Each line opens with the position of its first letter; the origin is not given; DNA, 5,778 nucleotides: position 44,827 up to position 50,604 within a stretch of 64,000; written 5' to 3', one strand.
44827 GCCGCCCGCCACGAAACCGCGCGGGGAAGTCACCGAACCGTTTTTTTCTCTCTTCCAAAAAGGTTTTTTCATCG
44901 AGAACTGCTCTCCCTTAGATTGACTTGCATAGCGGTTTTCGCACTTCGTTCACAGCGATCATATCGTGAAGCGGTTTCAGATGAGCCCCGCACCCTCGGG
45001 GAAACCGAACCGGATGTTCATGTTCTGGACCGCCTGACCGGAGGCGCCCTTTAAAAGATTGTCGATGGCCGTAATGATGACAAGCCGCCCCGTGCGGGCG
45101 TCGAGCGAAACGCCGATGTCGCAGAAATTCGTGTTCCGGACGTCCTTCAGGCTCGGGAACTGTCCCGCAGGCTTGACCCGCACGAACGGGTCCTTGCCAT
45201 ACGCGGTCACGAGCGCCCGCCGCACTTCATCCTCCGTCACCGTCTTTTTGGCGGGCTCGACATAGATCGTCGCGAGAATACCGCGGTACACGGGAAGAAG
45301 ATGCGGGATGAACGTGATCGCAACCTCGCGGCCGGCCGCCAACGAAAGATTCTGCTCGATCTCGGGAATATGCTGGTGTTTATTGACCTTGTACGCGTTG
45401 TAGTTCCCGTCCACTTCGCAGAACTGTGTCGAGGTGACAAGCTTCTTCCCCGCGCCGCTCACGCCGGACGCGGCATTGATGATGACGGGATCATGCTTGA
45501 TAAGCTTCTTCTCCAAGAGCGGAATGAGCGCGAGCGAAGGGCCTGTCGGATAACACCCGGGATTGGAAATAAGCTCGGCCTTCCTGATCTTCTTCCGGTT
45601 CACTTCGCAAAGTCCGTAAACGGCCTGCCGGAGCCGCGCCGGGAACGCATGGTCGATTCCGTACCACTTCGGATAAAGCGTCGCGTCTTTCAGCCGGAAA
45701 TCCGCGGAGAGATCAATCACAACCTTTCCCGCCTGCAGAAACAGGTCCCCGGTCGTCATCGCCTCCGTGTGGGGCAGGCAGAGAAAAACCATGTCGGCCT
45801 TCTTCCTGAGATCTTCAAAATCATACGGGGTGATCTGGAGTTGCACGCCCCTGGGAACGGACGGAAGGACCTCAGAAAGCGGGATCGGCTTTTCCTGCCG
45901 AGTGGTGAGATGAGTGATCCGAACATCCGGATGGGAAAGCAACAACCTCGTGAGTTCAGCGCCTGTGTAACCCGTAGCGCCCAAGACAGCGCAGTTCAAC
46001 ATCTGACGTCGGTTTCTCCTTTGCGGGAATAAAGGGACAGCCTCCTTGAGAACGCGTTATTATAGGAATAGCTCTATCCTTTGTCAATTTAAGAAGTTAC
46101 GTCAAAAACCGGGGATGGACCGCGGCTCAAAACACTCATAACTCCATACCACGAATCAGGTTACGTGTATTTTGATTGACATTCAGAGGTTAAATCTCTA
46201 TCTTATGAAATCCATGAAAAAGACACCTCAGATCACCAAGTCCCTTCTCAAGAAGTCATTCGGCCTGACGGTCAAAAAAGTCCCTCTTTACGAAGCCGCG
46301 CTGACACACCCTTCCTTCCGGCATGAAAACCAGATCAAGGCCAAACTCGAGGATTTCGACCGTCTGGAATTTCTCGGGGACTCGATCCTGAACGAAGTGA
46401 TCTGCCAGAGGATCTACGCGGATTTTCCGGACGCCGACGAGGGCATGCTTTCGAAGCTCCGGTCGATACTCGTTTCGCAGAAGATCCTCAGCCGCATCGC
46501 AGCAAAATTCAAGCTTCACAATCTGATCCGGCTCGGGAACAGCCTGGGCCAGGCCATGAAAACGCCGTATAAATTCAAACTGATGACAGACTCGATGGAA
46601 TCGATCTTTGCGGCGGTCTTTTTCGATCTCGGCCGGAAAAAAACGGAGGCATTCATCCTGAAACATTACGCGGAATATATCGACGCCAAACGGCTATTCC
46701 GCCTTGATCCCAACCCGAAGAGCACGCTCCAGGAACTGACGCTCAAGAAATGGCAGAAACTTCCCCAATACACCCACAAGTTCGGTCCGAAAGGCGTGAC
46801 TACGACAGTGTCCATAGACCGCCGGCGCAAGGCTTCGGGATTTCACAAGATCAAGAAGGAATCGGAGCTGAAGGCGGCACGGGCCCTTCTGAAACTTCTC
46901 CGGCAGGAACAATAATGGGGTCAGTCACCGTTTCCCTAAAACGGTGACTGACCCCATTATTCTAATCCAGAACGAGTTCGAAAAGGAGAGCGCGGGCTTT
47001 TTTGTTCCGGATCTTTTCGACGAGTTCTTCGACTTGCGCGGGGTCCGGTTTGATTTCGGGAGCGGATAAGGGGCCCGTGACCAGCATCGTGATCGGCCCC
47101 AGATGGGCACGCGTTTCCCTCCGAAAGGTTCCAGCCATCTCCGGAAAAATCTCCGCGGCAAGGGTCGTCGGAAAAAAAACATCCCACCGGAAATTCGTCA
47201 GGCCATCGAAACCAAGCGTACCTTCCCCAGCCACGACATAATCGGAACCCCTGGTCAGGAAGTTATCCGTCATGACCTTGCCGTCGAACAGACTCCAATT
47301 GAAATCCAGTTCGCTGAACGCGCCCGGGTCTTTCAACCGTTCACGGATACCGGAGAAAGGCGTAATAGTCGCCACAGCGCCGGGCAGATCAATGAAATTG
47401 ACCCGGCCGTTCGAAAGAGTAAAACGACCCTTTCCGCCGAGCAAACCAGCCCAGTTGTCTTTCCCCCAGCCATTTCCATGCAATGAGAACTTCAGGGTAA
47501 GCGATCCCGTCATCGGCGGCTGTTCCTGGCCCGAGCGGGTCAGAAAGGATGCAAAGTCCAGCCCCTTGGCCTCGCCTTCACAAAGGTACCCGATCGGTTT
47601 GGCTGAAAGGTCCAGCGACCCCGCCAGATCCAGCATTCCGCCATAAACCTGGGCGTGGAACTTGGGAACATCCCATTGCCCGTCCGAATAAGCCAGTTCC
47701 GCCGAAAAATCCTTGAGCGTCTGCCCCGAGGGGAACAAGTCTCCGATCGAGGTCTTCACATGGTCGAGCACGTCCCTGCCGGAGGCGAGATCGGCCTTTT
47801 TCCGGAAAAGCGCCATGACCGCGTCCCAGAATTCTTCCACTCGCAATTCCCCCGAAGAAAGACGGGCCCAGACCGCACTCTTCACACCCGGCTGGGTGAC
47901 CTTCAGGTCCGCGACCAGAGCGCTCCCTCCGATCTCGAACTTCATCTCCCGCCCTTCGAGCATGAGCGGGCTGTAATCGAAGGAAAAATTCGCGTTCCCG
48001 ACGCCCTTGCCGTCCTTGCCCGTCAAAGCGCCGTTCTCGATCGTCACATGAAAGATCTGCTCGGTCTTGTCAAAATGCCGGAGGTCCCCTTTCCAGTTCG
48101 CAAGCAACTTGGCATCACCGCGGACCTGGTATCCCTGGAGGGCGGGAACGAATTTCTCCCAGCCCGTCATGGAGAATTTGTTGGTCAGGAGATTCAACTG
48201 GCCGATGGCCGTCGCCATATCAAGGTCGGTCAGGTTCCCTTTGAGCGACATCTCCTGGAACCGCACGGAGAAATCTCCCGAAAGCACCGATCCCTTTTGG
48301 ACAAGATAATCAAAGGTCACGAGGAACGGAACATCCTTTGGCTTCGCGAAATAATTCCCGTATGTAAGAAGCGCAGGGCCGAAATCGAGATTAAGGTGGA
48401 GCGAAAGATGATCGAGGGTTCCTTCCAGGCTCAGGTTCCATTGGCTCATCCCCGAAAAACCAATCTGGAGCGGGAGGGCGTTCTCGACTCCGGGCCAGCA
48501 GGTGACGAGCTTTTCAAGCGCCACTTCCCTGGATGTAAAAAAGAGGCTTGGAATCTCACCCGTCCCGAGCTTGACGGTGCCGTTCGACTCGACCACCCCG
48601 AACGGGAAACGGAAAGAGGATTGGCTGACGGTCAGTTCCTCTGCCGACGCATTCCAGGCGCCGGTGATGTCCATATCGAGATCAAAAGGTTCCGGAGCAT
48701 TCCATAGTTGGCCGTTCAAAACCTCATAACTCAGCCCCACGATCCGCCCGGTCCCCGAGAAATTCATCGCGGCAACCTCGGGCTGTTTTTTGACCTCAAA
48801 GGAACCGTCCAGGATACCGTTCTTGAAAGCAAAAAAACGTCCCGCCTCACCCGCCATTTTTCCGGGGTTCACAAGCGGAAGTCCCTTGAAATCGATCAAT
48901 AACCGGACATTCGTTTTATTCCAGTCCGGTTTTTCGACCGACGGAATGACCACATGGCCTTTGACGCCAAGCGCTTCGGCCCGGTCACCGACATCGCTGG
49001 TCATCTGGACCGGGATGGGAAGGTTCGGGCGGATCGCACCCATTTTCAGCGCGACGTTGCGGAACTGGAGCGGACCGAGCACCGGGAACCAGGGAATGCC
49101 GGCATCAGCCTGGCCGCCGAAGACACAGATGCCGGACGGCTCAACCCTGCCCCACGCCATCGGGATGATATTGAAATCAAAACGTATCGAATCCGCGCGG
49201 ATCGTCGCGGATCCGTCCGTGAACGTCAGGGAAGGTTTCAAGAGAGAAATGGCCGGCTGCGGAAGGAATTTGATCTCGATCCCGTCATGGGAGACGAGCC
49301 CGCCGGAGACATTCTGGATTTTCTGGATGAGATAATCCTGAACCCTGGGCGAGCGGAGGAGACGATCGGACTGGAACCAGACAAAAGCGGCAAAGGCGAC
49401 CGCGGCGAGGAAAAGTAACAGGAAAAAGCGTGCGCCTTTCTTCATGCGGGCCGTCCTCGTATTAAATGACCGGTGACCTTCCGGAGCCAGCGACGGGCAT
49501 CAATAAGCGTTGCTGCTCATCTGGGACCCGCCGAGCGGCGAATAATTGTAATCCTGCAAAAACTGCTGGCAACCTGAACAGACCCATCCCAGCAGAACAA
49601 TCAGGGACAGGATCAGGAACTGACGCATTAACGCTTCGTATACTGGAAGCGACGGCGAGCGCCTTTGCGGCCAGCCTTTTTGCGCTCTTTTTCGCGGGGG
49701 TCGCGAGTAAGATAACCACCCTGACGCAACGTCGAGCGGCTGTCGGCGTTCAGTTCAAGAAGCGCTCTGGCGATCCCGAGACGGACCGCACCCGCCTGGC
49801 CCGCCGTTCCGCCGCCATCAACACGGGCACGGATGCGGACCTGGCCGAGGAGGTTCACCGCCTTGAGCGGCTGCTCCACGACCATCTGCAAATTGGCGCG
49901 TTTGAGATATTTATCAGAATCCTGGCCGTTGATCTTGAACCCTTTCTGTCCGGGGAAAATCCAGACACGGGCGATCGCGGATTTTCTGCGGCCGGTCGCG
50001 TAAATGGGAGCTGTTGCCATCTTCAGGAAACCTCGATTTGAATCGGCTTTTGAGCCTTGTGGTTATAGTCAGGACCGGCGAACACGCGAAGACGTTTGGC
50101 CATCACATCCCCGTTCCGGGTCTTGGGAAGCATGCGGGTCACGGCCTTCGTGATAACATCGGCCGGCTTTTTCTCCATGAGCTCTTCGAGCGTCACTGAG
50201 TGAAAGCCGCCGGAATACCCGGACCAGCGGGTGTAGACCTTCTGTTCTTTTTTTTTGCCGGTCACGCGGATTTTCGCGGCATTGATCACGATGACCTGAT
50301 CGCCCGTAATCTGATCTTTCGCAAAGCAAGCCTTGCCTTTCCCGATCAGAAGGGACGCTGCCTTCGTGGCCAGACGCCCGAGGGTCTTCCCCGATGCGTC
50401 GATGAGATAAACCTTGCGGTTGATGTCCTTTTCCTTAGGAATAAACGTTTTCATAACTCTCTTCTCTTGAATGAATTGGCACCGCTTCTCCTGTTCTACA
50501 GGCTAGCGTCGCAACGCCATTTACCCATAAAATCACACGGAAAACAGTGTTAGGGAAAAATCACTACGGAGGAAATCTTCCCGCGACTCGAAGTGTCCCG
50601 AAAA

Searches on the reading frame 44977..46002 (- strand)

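Call 9: search_protein_families(library=pfam, proteins=[window:44977-46002:-], max_evalue=0.001)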
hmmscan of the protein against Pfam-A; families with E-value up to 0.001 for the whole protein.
window:44977-46002:- (341 aa): 4 families
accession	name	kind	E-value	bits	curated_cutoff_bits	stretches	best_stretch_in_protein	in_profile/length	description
PF22698.1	Semialdhyde_dhC_1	-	1.8e-61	207.3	27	1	150-315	1-165/165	Semialdehyde dehydrogenase, dimerisation domain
PF01118.30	Semialdhyde_dh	-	1.4e-29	103.4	26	1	4-142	2-121/121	Semialdehyde dehydrogenase, NAD binding domain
PF02774.23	Semialdhyde_dhC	-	6.2e-27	95.4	26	1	159-318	1-184/184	Semialdehyde dehydrogenase, dimerisation domain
PF03435.24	Sacchrp_dh_NADP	-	0.00062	20.5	25.1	0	6-100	3-100/129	Saccharopine dehydrogenase NADP binding domain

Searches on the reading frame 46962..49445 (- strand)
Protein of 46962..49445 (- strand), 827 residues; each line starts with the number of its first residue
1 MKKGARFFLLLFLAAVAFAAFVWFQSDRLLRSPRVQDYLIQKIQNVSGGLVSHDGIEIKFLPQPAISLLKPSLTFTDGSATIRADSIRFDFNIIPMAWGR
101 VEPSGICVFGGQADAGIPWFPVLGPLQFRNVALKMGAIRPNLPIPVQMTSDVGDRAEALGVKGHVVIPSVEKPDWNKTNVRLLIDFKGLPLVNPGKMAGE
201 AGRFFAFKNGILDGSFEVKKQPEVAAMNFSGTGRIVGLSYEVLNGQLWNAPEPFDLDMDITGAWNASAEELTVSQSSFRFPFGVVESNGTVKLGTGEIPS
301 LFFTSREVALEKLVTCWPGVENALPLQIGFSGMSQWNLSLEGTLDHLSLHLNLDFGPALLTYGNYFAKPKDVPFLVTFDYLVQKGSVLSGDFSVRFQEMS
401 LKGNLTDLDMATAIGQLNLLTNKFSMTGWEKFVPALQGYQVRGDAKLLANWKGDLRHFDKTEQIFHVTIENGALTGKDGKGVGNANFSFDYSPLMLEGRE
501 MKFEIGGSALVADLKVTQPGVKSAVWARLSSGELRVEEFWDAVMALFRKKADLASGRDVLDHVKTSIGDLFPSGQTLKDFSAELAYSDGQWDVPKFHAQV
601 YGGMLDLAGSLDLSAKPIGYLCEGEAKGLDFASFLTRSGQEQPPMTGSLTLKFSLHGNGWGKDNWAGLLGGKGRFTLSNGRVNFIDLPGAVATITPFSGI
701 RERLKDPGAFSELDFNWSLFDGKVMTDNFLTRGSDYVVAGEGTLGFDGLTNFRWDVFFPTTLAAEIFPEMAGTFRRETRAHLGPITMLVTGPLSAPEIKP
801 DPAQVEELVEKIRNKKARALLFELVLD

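Call 9: search_protein_families(library=pfam, proteins=[window:46962-49445:-], max_evalue=0.001)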
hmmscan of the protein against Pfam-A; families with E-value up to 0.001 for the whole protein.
window:46962-49445:- (827 aa): 1 family
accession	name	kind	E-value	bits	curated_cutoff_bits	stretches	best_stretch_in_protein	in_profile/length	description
PF05170.20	AsmA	-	7.3e-08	32.1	29.8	1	562-692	442-571/607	AsmA family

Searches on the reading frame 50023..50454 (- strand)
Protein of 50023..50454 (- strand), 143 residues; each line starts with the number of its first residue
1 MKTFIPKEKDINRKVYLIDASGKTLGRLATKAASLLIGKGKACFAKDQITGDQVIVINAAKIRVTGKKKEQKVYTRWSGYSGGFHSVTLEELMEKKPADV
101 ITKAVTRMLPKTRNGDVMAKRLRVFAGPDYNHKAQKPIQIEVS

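Call 9: search_protein_families(library=pfam, proteins=[window:50023-50454:-], max_evalue=0.001)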
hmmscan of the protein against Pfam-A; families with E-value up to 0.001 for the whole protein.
window:50023-50454:- (143 aa): 1 family
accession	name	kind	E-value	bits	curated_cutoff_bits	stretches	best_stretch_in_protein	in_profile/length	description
PF00572.24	Ribosomal_L13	-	8.9e-39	132.7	23.8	1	13-129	1-117/119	Ribosomal protein L13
